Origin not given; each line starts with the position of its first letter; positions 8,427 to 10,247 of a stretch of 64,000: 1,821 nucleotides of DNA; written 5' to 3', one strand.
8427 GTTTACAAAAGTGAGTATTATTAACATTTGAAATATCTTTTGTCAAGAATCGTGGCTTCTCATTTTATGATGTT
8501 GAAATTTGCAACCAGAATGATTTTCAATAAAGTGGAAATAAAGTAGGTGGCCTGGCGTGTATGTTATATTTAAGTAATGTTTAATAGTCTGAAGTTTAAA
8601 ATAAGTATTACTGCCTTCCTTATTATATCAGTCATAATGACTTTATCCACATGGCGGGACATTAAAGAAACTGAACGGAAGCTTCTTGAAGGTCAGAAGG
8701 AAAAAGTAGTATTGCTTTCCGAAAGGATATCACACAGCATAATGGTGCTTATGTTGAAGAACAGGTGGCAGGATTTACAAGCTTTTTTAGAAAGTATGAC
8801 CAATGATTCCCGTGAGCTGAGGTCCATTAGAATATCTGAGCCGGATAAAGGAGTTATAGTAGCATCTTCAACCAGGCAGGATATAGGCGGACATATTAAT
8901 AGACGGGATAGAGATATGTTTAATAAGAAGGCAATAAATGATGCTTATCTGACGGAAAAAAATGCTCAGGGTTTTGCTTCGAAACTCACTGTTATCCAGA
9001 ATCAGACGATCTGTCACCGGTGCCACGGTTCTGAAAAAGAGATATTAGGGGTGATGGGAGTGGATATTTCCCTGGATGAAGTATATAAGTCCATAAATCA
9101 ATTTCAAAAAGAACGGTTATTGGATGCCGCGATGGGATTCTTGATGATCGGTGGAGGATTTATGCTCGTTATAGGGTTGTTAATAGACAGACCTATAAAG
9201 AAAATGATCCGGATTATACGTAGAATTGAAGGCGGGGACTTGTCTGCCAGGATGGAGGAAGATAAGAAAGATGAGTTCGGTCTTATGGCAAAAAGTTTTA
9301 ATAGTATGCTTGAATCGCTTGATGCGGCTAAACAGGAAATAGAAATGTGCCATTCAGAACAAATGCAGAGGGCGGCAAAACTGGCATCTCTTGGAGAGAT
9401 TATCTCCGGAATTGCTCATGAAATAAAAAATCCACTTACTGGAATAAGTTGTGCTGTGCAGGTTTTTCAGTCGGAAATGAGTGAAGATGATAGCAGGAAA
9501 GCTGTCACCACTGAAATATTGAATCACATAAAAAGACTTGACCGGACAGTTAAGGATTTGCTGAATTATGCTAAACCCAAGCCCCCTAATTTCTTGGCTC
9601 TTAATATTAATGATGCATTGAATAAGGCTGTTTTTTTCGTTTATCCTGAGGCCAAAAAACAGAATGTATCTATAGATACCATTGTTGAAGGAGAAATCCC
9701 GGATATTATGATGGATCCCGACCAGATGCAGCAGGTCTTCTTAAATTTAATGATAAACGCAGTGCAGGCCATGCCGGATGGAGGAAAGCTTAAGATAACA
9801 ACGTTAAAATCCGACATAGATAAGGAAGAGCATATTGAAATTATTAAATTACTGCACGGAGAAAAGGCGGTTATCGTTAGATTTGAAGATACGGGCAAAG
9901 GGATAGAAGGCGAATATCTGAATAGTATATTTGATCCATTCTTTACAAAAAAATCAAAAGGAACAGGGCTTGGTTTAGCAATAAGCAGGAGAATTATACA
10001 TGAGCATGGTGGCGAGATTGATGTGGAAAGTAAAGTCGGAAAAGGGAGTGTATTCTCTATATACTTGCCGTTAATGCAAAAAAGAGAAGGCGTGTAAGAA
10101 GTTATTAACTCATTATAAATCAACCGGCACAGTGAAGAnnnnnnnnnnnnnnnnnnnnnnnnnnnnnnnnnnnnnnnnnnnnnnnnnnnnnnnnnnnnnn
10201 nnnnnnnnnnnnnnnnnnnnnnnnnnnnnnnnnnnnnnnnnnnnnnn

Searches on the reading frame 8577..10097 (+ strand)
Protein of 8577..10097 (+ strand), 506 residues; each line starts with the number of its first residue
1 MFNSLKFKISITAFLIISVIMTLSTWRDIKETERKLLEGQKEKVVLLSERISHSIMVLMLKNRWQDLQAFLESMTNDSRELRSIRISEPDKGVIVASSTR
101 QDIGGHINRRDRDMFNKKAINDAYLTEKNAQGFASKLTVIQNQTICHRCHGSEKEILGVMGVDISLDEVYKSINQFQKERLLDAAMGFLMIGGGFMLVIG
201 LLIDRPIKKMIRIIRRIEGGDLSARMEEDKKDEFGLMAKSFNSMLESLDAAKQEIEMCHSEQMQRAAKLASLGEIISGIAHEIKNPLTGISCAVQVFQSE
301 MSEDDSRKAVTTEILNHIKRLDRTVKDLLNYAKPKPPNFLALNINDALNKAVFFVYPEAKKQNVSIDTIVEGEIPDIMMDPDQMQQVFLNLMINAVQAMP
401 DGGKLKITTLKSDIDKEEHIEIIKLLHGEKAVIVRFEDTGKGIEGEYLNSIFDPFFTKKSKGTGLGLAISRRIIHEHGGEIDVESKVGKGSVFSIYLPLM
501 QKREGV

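Call 17: search_protein_families(library=pfam, proteins=[window:8577-10097:+], max_evalue=0.01)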
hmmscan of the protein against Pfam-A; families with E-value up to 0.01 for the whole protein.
window:8577-10097:+ (506 aa): 5 families
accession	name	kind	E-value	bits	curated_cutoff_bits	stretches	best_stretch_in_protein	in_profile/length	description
PF02518.31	HATPase_c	-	7.8e-25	87.9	26.4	1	380-499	2-109/111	Histidine kinase-, DNA gyrase B-, and HSP90-like ATPase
PF00672.30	HAMP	-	4.4e-13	49.8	25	1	205-249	8-52/53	HAMP domain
PF00512.31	HisKA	-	4.7e-13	49.4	26.9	1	272-334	2-63/66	His Kinase A (phospho-acceptor) domain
PF18947.5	HAMP_2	-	0.001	19.4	24.3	1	205-248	22-65/67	HAMP domain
PF02743.24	dCache_1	-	0.0029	17.6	45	1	64-177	53-163/240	Cache domain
